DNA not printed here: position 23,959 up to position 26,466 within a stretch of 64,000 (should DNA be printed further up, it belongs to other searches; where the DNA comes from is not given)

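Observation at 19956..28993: Tight 7-gene operon combining nuclease-fold, nucleotide-sensing, lipase-like, P-loop, STAS and ParB-like modules, with no function I can assign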

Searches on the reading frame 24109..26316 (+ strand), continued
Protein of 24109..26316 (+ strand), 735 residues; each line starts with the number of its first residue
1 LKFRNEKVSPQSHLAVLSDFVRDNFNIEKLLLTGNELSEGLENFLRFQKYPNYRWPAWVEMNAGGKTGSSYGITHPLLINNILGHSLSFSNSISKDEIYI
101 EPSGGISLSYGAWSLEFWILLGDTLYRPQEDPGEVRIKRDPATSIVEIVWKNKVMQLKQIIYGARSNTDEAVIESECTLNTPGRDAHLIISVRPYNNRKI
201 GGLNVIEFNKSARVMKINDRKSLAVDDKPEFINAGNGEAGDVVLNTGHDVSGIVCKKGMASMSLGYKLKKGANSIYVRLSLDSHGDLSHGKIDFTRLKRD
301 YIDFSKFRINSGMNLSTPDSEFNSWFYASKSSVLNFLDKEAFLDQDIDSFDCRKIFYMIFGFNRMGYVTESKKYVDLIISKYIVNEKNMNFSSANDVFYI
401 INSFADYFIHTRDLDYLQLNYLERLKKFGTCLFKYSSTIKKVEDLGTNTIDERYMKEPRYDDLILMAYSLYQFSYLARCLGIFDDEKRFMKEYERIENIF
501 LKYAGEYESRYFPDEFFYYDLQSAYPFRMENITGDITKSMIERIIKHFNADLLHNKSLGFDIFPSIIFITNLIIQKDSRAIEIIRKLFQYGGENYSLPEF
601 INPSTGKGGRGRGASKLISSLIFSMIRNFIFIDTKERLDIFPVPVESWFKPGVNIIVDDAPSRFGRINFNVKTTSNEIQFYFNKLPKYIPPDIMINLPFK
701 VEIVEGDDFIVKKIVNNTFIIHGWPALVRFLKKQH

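Call 35: search_solved_structures(query=A1, max_evalue=10, show_alignments=2)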
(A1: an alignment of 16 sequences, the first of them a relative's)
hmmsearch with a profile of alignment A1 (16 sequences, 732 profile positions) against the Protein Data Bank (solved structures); distinct sequences matched with E-value up to 10: 10.
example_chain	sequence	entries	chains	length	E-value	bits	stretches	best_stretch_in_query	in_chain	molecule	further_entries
5iww_D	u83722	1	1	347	2.8e-06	28.9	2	330-401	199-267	PLS9-PPR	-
5i9d_A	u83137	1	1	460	2.1e-05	26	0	349-396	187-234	pentatricopeptide repeat protein dPPR-U8A2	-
5i9f_A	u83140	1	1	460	3.1e-05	25.5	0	349-395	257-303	pentatricopeptide repeat protein dPPR-U10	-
5i9h_A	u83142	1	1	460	3.4e-05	25.3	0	349-397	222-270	pentatricopeptide repeat protein dPPR-U8G2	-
5i9g_C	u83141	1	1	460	6.5e-05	24.4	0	349-396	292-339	pentatricopeptide repeat protein dPPR-U8C2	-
3pgy_A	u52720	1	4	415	0.95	10.6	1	206-263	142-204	Serine hydroxymethyltransferase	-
5izw_A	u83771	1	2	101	1.3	10.1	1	358-401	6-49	PLS9-PPR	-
5iwb_B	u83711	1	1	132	1.6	9.9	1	358-401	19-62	PLS3-PPR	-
5mra_A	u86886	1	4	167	1.8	9.7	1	359-409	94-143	Sorcin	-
4upg_A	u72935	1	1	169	1.9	9.6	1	359-409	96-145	SORCIN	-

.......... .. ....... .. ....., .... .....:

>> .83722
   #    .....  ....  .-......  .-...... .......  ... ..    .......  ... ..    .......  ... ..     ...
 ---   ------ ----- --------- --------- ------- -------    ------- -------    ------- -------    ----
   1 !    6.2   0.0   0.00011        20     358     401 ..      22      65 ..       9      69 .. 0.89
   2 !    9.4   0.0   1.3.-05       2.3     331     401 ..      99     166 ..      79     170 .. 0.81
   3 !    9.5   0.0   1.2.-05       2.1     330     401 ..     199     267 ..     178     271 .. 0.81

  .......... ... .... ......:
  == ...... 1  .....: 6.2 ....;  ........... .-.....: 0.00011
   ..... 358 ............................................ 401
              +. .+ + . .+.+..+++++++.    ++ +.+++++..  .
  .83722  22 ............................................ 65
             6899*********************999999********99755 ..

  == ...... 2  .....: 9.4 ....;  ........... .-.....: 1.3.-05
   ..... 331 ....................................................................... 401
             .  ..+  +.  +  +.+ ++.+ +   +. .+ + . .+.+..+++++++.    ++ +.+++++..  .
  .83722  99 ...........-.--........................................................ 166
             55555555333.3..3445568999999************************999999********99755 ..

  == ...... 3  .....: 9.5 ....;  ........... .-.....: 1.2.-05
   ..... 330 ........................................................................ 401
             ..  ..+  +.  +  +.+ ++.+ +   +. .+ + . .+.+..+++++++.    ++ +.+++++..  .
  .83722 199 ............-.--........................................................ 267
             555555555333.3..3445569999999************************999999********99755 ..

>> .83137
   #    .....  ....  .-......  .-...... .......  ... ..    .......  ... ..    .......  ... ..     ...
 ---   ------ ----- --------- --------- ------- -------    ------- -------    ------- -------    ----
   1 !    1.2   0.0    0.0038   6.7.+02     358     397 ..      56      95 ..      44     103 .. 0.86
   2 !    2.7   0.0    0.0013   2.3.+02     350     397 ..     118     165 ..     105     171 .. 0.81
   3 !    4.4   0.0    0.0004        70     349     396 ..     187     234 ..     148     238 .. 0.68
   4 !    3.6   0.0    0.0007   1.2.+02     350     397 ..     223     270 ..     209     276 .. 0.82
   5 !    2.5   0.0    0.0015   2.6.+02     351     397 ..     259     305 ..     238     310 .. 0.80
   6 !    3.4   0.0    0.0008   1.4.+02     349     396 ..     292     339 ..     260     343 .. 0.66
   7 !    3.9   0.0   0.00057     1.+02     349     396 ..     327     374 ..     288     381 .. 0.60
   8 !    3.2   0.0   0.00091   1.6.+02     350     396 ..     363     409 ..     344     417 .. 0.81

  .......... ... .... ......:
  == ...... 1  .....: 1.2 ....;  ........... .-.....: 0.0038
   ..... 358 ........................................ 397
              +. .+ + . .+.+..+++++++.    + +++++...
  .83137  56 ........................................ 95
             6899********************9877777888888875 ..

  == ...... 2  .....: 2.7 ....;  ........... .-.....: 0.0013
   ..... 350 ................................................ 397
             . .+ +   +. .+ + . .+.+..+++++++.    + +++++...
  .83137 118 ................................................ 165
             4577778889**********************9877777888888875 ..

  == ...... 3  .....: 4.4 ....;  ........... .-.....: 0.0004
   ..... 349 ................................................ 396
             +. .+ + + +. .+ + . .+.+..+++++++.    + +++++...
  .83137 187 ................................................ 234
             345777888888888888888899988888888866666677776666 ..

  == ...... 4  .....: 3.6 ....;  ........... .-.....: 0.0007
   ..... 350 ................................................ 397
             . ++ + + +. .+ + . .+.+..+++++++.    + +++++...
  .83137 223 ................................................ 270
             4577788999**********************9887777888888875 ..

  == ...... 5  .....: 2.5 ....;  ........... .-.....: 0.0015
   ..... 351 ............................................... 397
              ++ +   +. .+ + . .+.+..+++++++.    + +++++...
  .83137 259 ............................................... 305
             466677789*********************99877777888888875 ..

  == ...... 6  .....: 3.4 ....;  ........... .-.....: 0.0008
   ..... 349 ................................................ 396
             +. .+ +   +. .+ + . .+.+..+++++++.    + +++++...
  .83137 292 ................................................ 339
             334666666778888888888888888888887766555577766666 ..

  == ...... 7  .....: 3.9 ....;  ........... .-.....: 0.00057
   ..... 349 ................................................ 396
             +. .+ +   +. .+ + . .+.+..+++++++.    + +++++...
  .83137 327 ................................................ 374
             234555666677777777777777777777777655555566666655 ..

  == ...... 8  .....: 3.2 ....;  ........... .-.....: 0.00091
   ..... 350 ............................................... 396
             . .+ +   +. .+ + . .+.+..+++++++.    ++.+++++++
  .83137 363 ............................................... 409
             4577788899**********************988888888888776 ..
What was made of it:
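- Tried and rejected: A sequence-profile search of g5 against PDB gave only spurious PPR-repeat matches, so only the fold comparison was informative (call 35).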

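Call 50: search_protein_representatives(alignment_id=A1)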
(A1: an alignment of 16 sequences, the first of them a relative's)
Query: 16 sequences, 732 profile positions. Proteins with E-value up to 0.001 (for the whole library): 838; up to 1e-10: 452; up to 1e-30: 182. The best 150 are listed.
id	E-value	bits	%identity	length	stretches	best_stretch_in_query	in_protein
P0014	0.0e+00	1068.5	-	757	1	1-732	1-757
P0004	0.0e+00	1058.6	-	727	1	7-732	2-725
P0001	0.0e+00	1045.2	-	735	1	1-732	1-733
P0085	2.7e-271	918.3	-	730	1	7-732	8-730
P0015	4.0e-266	901.2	-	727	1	4-732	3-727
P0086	7.3e-261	883.8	-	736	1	31-732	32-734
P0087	6.9e-258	874.0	-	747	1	5-732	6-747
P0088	1.3e-256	869.8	-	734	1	2-732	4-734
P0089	2.4e-255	865.6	-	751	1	6-730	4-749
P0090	1.6e-254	862.8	-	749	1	12-731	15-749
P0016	3.6e-252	855.1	-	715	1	12-732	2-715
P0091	7.8e-251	850.7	-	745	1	6-731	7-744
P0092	1.3e-250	849.9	-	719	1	22-731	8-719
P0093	6.5e-247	837.7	-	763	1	9-732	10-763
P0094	1.6e-245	833.1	-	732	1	11-732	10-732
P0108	7.2e-209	711.9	-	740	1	1-732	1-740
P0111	3.7e-196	669.9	-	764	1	15-731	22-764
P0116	1.2e-191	655.0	-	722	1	9-732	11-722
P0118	8.7e-189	645.5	-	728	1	2-732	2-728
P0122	3.7e-178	610.4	-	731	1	24-729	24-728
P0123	2.1e-174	598.0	-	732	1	5-729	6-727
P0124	4.9e-173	593.5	-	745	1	34-730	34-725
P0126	2.0e-171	588.1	-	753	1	34-731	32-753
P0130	6.6e-158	543.4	-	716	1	14-729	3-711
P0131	2.6e-156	538.2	-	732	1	22-730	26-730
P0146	2.7e-63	230.7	-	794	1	35-704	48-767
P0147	3.7e-63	230.2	-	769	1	24-702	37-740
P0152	5.9e-61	222.9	-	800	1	24-701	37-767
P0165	3.0e-54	200.7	-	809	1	31-678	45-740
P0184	1.9e-45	171.6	-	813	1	39-701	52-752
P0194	1.6e-42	162.0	-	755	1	18-717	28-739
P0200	4.4e-41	157.2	-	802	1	50-671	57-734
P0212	8.9e-39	149.6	-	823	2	18-282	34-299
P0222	6.5e-37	143.4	-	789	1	7-701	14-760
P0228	5.8e-36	140.3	-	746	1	53-715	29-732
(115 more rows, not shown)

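Call 51: search_protein_families(library=pfam, proteins=[P0146, P0147, P0152, P0165, P0184, P0194, P0200, P0212, P0228, P0222], max_evalue=0.01)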
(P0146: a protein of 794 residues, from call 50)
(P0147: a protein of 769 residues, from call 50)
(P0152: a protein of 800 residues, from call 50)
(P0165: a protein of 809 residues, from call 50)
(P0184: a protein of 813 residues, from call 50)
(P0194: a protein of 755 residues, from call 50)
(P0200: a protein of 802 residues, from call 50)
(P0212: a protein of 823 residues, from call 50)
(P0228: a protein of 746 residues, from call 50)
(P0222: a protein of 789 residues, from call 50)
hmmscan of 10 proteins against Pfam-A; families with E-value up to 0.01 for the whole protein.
P0146 (794 aa): 2 families
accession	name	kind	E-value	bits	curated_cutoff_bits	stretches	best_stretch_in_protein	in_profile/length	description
PF22124.2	Glyco_hydro_95_cat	-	1.4e-05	24.6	27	1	446-487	174-216/408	Glycosyl hydrolase family 95 catalytic domain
PF00723.27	Glyco_hydro_15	-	0.0019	17.6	22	1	388-418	36-66/427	Glycosyl hydrolases family 15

P0147 (769 aa): 0 families

P0152 (800 aa): 0 families

P0165 (809 aa): 1 family
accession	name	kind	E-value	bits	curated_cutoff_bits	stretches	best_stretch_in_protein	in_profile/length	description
PF13243.12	SQHop_cyclase_C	-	0.008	15.7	26.1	0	590-664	156-232/319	Squalene-hopene cyclase C-terminal domain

P0184 (813 aa): 0 families

P0194 (755 aa): 0 families

P0200 (802 aa): 1 family
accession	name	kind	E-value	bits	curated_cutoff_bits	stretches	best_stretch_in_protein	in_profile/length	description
PF06202.20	GDE_C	-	0.00046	19.7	21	1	362-465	12-113/367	Amylo-alpha-1,6-glucosidase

P0212 (823 aa): 2 families
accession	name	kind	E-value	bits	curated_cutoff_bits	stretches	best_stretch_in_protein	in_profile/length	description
PF14559.12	TPR_19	-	0.00098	19.8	25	1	643-674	24-55/68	Tetratricopeptide repeat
PF16335.10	GtaA_6_Hairpin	-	0.003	17.4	24.9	1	464-579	108-218/343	Glutaminase A six helical-hairpin domain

P0228 (746 aa): 0 families

P0222 (789 aa): 0 families
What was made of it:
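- On CAZy six-hairpin glycoside hydrolase/phosphorylase (GH94, GH15, GH65, GH95, GH116): Far relatives give only sub-threshold GH95_cat, GH15, GDE_C and GtaA hits (call 51).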

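Call 52: list_cluster_members(proteins=[P0146, P0147, P0152, P0165, P0184, P0194, P0200, P0212, P0228, P0222])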
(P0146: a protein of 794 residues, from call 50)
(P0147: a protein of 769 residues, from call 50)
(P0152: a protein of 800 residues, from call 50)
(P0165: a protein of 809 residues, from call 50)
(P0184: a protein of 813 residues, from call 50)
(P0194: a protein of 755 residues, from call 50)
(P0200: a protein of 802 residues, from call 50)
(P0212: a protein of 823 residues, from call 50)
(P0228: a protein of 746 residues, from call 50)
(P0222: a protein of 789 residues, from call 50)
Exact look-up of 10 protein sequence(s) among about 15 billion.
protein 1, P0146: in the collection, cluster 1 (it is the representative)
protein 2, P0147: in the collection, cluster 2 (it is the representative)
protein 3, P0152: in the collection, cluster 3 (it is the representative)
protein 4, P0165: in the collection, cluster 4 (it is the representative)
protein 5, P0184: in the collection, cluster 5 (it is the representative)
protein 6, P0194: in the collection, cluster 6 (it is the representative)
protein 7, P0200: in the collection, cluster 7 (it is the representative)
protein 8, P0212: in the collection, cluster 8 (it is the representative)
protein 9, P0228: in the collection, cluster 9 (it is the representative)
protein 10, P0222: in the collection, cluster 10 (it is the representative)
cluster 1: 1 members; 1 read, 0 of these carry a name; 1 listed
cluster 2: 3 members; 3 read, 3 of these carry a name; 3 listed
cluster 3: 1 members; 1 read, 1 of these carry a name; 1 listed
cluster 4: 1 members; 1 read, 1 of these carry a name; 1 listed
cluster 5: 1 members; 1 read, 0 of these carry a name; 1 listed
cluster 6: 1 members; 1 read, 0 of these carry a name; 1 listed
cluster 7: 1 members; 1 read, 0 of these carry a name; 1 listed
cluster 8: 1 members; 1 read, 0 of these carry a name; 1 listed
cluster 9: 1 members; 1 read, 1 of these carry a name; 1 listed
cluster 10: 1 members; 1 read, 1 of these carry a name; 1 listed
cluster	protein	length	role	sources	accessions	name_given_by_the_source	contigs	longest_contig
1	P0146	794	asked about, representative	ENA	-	-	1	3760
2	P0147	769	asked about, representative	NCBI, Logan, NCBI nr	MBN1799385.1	MAG: hypothetical protein JW822_12460 [Spirochaetales bacterium] | hypothetical protein [Spirochaetales bacterium]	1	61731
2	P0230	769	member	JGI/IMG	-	GH15 family glucan-1,4-alpha-glucosidase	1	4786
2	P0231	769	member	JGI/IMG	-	GH15 family glucan-1,4-alpha-glucosidase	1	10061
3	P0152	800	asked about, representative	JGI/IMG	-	hypothetical protein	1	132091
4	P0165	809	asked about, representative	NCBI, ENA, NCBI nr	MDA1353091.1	MAG: hypothetical protein O3A01_01310 [bacterium] | hypothetical protein [bacterium]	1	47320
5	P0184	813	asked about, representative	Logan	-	-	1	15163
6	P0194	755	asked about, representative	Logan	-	-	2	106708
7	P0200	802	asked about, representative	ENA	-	-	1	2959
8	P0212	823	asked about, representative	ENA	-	-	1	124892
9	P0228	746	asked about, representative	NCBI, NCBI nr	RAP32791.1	hypothetical protein DID75_03925 [Candidatus Marinamargulisbacteria bacterium SCGC ...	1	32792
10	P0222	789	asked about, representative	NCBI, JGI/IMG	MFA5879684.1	MAG: hypothetical protein WC860_05865 [Candidatus Margulisiibacteriota bacterium] | hypothetical protein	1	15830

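Call 53: find_encoding_contigs(protein=P0147, flank=8000, max_places=1)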
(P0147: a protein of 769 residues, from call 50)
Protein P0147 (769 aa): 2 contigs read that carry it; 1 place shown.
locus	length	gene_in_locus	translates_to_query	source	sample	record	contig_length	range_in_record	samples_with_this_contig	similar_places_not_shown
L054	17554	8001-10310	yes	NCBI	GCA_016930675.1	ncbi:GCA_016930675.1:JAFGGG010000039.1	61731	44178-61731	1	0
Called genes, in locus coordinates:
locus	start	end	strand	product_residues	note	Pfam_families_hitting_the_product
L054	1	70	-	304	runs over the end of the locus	-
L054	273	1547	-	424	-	PF26550:Tricorn_2nd (weak)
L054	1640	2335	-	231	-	PF04298:Zn_peptidase_2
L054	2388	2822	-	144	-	-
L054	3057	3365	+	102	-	-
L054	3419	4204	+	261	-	PF01734:Patatin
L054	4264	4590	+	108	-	PF03091:CutA1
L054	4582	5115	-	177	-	PF01625:PMSR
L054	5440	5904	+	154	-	PF13801:Metal_resist, PF16231:DUF4890 (weak), PF07813:LTXXQ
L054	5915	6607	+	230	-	PF00072:Response_reg, PF00486:Trans_reg_C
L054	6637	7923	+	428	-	PF00672:HAMP, PF00512:HisKA, PF02518:HATPase_c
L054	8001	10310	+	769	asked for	-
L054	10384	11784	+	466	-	PF00534:Glycos_transf_1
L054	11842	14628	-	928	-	PF16927:HisKA_7TM, PF00989:PAS (faint), PF08448:PAS_4 (faint), PF13426:PAS_9, PF00512:HisKA, PF02518:HATPase_c, PF00072:Response_reg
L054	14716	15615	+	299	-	PF21926:FeeM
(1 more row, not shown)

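Call 54: find_encoding_contigs(protein=P0228, flank=8000, max_places=1)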
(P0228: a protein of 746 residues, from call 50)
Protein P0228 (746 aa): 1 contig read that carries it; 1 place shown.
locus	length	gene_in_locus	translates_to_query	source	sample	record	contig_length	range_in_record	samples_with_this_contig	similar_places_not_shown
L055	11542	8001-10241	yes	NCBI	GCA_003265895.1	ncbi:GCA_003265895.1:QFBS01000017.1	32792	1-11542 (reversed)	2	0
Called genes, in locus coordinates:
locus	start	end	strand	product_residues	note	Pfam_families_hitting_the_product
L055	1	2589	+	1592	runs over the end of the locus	PF21075:GDH_ACT1 (weak), PF21073:GDH_HM1, PF21077:GDH_ACT3 (weak), PF21078:GDH_HM3, PF05088:Bac_GDH_CD, PF00208:ELFV_dehydrog (faint), PF21074:GDH_C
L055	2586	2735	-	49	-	-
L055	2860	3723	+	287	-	PF01745:IPT, PF01715:IPPT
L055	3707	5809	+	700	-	PF07697:7TMR-HDED, PF07698:7TM-7TMR_HD, PF01966:HD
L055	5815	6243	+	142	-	PF02130:YbeY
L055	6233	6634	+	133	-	PF01219:DAGK_prokar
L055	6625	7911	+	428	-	PF01595:CNNM, PF00571:CBS, PF03471:CorC_HlyC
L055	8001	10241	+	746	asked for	-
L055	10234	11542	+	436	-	PF01938:TRAM (weak), PF05958:tRNA_U5-meth_tr, PF05175:MTS (weak), PF09445:Methyltransf_15 (weak), PF13649:Methyltransf_25 (faint), PF13847:Methyltransf_31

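Call 59: list_cluster_members(proteins=[P0108, P0111, P0116, P0118, P0122, P0123, P0124, P0126, P0130, P0131])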
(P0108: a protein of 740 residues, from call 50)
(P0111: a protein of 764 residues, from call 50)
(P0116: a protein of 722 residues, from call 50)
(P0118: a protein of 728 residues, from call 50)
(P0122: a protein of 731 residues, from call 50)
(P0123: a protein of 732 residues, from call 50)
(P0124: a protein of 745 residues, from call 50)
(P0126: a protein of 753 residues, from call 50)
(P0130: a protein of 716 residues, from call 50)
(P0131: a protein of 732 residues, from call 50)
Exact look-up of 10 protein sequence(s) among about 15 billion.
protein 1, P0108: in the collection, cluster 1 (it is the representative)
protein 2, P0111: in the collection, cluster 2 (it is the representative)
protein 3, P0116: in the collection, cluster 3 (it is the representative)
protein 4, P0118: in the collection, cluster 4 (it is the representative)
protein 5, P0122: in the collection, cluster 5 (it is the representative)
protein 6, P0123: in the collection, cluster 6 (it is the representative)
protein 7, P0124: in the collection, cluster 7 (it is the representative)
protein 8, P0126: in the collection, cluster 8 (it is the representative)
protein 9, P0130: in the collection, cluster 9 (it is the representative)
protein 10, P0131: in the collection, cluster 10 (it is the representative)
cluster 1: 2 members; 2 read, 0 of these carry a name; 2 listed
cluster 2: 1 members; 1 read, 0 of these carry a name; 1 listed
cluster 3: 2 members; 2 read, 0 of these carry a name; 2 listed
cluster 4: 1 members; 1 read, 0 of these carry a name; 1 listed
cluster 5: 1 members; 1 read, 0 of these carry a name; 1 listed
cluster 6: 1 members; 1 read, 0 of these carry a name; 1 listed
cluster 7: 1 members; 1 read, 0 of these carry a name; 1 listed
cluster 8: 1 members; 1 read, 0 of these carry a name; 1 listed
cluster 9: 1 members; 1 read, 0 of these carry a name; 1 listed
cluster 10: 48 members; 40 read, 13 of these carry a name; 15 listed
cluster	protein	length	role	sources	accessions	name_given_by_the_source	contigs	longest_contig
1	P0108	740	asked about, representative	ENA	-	-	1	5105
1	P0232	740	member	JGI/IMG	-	-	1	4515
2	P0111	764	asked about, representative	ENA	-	-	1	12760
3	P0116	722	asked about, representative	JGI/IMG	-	-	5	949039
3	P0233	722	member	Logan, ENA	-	-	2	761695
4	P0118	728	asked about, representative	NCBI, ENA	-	-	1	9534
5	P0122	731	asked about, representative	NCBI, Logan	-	-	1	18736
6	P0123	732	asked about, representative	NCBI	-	-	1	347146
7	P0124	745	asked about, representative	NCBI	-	-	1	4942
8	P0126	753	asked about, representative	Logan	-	-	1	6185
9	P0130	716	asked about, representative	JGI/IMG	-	-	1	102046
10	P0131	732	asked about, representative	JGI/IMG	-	hypothetical protein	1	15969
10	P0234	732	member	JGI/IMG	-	hypothetical protein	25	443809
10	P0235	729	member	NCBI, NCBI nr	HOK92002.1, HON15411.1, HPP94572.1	MAG TPA: hypothetical protein PKX79_04235 [Spirochaetota bacterium] | hypothetical protein [Spirochaetota bacterium]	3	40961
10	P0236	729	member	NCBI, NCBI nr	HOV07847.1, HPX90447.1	MAG TPA: hypothetical protein PK482_01890 [Spirochaetota bacterium] | hypothetical protein [Spirochaetota bacterium]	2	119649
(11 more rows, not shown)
